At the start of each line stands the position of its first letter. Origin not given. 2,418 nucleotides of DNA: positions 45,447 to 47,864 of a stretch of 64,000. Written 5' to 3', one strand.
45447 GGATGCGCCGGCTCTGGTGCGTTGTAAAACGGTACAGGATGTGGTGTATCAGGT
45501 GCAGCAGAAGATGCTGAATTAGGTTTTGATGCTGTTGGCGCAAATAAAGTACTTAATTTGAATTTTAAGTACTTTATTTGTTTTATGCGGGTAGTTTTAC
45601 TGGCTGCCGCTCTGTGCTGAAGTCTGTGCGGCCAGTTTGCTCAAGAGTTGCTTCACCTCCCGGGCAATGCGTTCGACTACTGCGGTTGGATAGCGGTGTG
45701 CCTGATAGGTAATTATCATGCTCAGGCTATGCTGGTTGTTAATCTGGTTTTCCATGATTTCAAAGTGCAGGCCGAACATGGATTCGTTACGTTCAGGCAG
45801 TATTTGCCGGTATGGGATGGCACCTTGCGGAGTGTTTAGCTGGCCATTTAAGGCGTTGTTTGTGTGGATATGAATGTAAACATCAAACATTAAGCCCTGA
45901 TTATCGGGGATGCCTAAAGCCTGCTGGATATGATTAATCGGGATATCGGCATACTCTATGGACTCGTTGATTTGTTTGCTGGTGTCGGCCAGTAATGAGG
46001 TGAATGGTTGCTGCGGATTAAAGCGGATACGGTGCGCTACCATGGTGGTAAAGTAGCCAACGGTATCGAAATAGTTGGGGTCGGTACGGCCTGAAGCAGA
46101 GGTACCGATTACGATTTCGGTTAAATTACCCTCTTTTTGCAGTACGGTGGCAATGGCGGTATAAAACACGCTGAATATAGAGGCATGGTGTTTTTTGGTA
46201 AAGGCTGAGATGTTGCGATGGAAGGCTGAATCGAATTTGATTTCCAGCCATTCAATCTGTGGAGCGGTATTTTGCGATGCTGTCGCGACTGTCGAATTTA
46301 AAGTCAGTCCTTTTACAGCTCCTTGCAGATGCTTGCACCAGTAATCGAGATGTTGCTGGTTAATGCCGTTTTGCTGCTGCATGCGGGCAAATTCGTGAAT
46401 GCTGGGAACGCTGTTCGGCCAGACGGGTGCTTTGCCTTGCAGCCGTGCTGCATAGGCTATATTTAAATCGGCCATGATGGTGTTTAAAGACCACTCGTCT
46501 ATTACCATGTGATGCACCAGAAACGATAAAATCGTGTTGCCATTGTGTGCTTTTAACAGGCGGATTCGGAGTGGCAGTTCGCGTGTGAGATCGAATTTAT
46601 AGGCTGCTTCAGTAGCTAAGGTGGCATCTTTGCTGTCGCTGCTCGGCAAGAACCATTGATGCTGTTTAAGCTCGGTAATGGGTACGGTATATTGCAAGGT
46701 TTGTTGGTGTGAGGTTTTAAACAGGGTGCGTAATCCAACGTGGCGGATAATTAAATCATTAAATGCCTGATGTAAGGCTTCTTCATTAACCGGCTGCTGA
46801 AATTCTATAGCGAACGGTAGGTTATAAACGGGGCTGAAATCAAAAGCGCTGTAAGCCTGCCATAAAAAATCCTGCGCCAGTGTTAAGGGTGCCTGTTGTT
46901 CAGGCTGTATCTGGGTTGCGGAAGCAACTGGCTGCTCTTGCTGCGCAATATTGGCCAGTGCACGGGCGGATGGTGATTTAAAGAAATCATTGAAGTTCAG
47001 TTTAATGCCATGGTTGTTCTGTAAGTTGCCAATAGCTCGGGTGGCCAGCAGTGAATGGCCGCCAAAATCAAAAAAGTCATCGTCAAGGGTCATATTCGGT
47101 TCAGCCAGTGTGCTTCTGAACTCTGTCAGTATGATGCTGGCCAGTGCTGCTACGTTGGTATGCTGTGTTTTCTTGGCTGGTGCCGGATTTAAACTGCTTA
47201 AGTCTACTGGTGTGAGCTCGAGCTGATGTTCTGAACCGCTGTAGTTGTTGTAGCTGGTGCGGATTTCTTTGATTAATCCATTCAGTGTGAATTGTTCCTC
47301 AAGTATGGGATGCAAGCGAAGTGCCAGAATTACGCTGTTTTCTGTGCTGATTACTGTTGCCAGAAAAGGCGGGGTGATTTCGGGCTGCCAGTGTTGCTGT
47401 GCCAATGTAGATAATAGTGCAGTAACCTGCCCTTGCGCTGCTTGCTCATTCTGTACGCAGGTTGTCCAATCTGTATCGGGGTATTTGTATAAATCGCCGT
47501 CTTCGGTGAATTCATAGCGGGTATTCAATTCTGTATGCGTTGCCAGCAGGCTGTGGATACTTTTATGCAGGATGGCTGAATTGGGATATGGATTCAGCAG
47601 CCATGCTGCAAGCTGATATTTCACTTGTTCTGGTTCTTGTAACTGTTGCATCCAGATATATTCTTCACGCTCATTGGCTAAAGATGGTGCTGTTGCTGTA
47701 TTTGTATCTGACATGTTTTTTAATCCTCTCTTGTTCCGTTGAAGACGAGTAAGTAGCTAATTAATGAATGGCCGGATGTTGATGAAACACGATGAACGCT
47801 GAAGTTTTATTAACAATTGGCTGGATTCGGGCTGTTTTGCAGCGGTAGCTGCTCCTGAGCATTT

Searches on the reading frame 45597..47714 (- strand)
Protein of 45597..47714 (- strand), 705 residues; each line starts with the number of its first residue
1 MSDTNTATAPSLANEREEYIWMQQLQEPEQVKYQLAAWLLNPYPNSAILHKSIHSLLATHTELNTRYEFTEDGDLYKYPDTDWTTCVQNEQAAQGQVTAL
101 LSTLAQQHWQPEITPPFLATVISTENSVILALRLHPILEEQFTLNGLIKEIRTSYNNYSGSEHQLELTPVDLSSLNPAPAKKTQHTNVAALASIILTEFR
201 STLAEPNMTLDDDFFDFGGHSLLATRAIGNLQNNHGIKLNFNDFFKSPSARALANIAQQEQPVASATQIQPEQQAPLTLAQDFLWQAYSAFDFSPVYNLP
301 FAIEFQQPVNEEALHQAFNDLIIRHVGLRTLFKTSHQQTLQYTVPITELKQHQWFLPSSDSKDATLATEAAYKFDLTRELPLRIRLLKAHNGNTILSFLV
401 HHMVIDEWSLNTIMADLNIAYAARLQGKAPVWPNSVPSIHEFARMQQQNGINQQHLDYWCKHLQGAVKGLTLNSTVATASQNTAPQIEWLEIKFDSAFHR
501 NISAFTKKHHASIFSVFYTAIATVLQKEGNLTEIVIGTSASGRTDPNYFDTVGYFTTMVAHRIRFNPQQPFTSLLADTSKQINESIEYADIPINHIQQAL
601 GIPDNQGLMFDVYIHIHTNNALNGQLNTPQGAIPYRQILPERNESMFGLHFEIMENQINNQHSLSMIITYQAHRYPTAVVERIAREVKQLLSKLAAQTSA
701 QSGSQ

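Call 9: search_protein_families(library=pfam, proteins=[window:45597-47714:-])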
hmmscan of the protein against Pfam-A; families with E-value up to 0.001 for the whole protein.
window:45597-47714:- (705 aa): 2 families
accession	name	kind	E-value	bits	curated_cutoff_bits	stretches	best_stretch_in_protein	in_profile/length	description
PF00668.25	Condensation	-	8.4e-63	213.1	30.6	2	272-701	2-440/456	Condensation domain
PF00550.31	PP-binding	-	2.5e-11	44.1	20.8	1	196-255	4-65/67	Phosphopantetheine attachment site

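Call 10: search_protein_families(library=ncbifam, proteins=[window:45597-47714:-])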
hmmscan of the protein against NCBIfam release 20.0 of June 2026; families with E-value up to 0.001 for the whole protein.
window:45597-47714:- (705 aa): 4 families
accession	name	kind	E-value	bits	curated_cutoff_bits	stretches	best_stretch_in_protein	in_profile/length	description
NF004282.0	PRK05691.1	subfamily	3.6e-58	195.8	4090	1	181-699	577-1101/4334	non-ribosomal peptide synthase/polyketide synthase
NF047350.1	aureusi_NRPS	equivalog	2e-34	117.8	2500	1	203-697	921-1400/2373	aureusimine non-ribosomal peptide synthetase AusA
NF038078.1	NRPS_MxcG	equivalog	1.6e-16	58.8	2300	2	273-579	3-309/1442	myxochelin non-ribosomal peptide synthetase MxcG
TIGR03443.1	alpha_am_amid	equivalog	1.2e-09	36.2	1030.1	1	206-263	866-923/1390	L-aminoadipate-semialdehyde dehydrogenase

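Call 60: find_encoding_contigs(protein=window:45597-47714:-, flank=6000, max_places=6)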
Protein window:45597-47714:- (705 aa): no gene with exactly this product is on record in the collection.

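Call 62: find_homologous_proteins(query=window:45597-47714:-, max_evalue=1e-100)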
Query window:45597-47714:- (705 aa): 309 proteins with E <= 1e-100 among 8000 candidates; the best 120 are listed.
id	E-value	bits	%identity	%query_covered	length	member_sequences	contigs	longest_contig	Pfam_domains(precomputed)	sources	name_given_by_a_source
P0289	0.0e+0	1550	97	100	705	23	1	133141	PF00668.26,PF00550.32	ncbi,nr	ncbi:acinetobactin biosynthesis protein [Snodgrassella alvi]|nr:acinetobactin biosynthesis protein [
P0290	0.0e+0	1319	83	100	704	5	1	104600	PF00668.26,PF00550.32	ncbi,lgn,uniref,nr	ncbi:condensation domain-containing protein [Snodgrassella gandavensis]|uniref:condensation domain-c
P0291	0.0e+0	1227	77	99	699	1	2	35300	PF00668.26,PF00550.32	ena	-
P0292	0.0e+0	1226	77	99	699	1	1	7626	PF00668.26,PF00550.32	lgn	-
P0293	0.0e+0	1226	77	99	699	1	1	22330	PF00668.26,PF00550.32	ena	-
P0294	0.0e+0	1225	77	99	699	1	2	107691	PF00668.26,PF00550.32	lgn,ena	-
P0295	0.0e+0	1225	77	99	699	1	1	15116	PF00668.26,PF00550.32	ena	-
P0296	0.0e+0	1225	77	99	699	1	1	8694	PF00668.26,PF00550.32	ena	-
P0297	0.0e+0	1224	77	99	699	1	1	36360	PF00668.26,PF00550.32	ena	-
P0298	0.0e+0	1224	77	99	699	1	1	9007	PF00668.26,PF00550.32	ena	-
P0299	0.0e+0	1223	77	99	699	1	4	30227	PF00668.26,PF00550.32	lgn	-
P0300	0.0e+0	1223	77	99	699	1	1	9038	PF00668.26,PF00550.32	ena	-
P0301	0.0e+0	1223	77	99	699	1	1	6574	PF00668.26,PF00550.32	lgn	-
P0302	0.0e+0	1223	77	99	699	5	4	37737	PF00668.26,PF00550.32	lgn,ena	-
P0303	0.0e+0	1222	77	99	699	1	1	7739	PF00668.26,PF00550.32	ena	-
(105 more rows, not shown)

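Call 63: find_encoding_contigs(protein=P0289, flank=8000, max_places=3)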
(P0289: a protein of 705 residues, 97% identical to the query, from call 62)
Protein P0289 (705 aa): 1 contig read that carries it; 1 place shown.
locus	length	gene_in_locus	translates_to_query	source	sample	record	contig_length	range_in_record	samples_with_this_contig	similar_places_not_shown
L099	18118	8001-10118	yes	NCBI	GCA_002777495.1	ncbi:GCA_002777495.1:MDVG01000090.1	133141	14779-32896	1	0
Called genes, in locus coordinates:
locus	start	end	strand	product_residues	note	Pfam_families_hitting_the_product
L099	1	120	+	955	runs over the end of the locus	PF00668:Condensation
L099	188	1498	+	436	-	PF13434:Lys_Orn_oxgnase, PF13738:Pyr_redox_3 (faint)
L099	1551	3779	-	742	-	PF07715:Plug, PF00593:TonB_dep_Rec_b-barrel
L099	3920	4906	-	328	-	PF01497:Peripla_BP_2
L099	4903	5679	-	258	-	PF02463:SMC_N (faint), PF00005:ABC_tran, PF13481:AAA_25 (faint), PF13175:AAA_15 (faint), PF13304:AAA_21 (weak)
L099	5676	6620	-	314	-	PF01032:FecCD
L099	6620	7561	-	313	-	PF01032:FecCD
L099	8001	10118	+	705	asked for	PF00550:PP-binding, PF00668:Condensation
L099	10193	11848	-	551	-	PF00501:AMP-binding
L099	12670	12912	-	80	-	PF14090:HTH_39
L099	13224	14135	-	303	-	-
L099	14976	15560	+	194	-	PF01510:Amidase_2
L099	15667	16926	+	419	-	PF04354:ZipA_C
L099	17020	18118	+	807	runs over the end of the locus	PF22745:Nlig-Ia, PF01653:DNA_ligase_aden, PF03120:OB_DNA_ligase, PF03119:DNA_ligase_ZBD, PF12826:HHH_2, PF00533:BRCT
